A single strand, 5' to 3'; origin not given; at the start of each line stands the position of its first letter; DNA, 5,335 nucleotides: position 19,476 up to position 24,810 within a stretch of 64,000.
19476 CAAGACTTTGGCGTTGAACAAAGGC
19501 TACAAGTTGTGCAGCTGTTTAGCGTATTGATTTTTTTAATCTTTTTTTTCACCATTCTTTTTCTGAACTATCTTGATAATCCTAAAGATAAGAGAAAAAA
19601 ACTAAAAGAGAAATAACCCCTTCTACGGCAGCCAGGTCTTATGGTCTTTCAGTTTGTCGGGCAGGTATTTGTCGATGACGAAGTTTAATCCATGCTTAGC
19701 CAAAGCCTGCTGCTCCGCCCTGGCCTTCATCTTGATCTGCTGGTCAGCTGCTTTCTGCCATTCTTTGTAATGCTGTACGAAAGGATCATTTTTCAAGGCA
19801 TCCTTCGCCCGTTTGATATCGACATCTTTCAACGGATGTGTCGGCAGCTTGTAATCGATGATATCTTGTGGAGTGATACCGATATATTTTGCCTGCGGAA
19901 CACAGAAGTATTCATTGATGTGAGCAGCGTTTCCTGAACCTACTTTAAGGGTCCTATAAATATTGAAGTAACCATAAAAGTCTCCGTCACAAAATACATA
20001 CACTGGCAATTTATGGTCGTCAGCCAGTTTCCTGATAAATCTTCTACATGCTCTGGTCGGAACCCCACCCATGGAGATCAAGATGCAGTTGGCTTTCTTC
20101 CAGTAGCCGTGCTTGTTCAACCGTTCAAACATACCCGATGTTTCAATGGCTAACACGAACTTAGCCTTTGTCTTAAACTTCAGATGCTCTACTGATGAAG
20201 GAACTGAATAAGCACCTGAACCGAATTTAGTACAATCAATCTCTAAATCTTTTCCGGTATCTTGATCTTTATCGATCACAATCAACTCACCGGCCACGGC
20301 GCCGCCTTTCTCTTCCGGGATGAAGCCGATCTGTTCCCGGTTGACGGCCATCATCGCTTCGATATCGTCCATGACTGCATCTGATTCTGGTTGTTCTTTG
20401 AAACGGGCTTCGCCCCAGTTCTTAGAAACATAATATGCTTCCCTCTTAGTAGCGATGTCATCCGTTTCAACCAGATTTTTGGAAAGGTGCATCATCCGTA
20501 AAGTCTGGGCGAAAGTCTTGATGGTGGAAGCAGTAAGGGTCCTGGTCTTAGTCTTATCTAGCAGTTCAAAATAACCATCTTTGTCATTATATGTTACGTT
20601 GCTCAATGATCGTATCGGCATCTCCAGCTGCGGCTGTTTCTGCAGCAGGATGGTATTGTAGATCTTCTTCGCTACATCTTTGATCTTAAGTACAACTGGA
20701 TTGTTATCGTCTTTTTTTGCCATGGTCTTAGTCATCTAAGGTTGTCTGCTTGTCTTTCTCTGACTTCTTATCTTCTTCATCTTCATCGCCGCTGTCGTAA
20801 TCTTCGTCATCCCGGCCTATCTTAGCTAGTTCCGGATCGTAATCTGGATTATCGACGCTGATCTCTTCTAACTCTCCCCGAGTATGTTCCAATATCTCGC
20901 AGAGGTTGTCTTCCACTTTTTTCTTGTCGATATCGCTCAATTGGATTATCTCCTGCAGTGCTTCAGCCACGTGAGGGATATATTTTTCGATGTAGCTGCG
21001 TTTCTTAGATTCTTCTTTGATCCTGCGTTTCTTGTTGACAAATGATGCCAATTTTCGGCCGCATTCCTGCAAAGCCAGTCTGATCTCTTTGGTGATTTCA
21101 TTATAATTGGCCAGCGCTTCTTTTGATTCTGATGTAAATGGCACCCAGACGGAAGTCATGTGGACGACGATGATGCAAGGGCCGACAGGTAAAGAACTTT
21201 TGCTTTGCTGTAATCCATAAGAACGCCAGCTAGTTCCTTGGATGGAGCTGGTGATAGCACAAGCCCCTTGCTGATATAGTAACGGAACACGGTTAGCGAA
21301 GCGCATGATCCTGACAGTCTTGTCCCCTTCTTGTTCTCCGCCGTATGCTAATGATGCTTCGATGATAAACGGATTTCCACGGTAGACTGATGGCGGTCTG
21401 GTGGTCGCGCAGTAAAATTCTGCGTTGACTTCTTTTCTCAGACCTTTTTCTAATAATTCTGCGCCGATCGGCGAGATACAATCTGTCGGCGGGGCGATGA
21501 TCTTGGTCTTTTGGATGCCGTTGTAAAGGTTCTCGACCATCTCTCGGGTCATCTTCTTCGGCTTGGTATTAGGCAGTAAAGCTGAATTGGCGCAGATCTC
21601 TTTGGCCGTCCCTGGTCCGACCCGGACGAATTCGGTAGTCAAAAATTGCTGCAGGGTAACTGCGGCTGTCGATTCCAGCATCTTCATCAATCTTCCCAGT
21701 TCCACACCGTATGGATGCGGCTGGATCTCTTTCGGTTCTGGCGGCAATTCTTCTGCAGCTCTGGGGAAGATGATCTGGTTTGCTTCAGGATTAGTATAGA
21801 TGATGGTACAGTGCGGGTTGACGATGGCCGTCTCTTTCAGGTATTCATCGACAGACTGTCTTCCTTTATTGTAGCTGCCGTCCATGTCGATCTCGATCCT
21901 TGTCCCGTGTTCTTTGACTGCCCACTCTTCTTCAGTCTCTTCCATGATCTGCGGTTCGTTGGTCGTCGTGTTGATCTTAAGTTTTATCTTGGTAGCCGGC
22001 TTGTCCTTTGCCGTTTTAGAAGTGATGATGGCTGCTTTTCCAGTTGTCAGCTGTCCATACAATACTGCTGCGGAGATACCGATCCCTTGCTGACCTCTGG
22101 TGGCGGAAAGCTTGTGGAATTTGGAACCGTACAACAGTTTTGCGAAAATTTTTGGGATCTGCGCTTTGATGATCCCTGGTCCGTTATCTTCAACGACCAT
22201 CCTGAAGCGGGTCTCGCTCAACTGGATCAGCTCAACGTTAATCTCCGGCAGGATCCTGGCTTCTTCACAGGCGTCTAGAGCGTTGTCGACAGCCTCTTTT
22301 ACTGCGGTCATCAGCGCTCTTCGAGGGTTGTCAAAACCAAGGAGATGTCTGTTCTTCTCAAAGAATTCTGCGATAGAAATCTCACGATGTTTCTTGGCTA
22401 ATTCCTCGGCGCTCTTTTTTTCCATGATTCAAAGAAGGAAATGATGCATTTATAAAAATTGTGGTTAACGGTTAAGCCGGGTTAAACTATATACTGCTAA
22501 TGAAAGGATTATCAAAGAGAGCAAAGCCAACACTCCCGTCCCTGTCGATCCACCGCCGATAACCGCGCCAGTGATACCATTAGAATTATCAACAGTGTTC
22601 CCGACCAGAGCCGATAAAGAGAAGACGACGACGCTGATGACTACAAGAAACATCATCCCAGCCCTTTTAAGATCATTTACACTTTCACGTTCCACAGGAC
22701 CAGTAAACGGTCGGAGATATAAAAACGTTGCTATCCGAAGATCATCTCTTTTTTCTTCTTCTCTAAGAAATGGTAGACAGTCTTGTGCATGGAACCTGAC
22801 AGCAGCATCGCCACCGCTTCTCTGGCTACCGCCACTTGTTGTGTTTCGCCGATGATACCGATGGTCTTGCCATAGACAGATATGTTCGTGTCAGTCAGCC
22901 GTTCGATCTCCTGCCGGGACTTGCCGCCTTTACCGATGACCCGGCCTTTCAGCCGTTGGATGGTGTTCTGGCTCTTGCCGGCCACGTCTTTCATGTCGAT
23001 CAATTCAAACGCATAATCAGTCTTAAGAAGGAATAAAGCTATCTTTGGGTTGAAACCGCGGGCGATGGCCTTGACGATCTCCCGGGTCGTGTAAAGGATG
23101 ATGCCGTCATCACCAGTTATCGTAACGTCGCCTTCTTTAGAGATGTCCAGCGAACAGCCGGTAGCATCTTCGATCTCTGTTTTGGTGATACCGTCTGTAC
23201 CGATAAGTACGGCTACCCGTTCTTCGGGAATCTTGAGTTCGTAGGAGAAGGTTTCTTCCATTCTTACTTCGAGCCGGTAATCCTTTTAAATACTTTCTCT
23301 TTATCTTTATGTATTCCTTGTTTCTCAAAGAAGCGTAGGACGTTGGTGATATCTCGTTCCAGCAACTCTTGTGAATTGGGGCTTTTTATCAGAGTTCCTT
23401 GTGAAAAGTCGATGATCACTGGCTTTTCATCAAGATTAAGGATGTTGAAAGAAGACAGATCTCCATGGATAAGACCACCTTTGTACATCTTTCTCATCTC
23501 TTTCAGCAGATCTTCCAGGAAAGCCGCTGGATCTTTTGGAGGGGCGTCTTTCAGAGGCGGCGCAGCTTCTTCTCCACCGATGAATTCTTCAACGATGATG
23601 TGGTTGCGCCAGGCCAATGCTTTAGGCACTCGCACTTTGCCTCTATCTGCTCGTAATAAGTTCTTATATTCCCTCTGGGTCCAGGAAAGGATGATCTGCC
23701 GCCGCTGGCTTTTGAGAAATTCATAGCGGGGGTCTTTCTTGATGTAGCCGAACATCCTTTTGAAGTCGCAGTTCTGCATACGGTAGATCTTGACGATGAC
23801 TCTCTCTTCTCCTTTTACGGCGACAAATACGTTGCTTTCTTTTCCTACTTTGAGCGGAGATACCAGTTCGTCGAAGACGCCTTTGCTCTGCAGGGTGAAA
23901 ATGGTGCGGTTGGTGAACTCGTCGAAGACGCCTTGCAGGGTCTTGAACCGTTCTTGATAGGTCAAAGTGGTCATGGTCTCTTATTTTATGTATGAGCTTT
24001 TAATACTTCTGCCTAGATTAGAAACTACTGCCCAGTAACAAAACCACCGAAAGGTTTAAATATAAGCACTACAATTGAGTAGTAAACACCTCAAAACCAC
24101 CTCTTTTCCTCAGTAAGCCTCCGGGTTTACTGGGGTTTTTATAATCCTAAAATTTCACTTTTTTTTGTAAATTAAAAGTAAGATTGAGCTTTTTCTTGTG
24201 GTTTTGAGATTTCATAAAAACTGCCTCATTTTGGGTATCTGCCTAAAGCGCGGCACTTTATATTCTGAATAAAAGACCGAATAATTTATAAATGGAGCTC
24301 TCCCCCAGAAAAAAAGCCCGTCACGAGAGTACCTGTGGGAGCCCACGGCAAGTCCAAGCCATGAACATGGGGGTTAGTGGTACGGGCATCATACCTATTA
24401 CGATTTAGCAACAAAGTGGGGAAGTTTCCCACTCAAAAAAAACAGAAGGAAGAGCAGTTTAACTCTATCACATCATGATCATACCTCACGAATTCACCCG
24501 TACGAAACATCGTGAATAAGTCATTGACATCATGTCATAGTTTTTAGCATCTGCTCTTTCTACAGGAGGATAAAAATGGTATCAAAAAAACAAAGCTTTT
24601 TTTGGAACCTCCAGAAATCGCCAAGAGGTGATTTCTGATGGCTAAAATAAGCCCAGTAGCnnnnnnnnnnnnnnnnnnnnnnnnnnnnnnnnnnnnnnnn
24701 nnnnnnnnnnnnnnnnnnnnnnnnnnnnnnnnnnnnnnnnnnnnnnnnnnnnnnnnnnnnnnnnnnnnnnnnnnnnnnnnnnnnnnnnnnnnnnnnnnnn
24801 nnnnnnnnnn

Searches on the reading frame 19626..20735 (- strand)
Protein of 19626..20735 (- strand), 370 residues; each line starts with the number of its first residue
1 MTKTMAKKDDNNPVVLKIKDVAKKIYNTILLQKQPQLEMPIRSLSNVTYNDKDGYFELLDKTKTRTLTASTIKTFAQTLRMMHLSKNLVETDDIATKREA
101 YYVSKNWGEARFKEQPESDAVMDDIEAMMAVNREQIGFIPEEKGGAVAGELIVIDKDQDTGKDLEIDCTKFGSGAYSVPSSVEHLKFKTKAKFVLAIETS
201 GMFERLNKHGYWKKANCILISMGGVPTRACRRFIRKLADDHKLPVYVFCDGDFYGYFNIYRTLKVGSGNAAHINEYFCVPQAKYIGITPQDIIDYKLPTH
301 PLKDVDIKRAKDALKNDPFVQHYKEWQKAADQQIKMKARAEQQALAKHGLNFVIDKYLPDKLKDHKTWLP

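Call 74: search_protein_families(library=pfam, proteins=[window:19626-20735:-], max_evalue=0.001)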
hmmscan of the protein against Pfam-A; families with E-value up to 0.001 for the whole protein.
window:19626-20735:- (370 aa): 3 families
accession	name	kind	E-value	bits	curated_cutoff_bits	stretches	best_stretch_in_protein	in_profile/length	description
PF21180.3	TOP6A-Spo11_Toprim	-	2.1e-58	197.5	24.1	1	193-362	1-170/170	Topoisomerase 6 subunit A/Spo11, Toprim domain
PF20768.2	Topo_VI_alpha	-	2.8e-18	65.9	23.6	1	141-191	1-50/50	All-beta domain in DNA topoisomerase VI alpha subunit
PF04406.19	TP6A_N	-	5.4e-16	58.6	26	1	73-136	1-60/62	Type IIB DNA topoisomerase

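Call 75: search_protein_families(library=padloc, proteins=[window:19626-20735:-], max_evalue=0.001)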
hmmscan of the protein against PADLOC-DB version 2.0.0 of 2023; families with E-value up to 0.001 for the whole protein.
window:19626-20735:- (370 aa): 2 families
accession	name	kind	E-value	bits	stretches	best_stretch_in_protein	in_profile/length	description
PDLC00533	JetD1|JetD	-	6.2e-08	30.1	1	160-346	240-406/409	DUF2220; DUF3322; DUF2399 domain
PDLC00521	JetD1|JetD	-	0.00021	18.6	1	179-263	239-323/395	DUF2220; DUF3322; DUF2399 domain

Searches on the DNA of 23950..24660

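Call 65: search_rna_families(source=window, start=23950, end=24660, threshold=evalue, max_evalue=1, show_alignments=1)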
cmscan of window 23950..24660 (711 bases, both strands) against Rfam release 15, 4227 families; matches with E-value up to 1: 2.
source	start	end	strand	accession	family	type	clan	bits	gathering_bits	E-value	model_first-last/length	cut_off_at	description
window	24056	24141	+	RF00112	CyaR_RyeE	Gene; sRNA;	-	20.4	47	0.5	1-85/85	no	CyaR/Rye RNA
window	24410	24451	+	RF00522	PreQ1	Cis-reg; riboswitch;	-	17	39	0.94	1-45/45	no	PreQ1 (pre queuosine) riboswitch aptamer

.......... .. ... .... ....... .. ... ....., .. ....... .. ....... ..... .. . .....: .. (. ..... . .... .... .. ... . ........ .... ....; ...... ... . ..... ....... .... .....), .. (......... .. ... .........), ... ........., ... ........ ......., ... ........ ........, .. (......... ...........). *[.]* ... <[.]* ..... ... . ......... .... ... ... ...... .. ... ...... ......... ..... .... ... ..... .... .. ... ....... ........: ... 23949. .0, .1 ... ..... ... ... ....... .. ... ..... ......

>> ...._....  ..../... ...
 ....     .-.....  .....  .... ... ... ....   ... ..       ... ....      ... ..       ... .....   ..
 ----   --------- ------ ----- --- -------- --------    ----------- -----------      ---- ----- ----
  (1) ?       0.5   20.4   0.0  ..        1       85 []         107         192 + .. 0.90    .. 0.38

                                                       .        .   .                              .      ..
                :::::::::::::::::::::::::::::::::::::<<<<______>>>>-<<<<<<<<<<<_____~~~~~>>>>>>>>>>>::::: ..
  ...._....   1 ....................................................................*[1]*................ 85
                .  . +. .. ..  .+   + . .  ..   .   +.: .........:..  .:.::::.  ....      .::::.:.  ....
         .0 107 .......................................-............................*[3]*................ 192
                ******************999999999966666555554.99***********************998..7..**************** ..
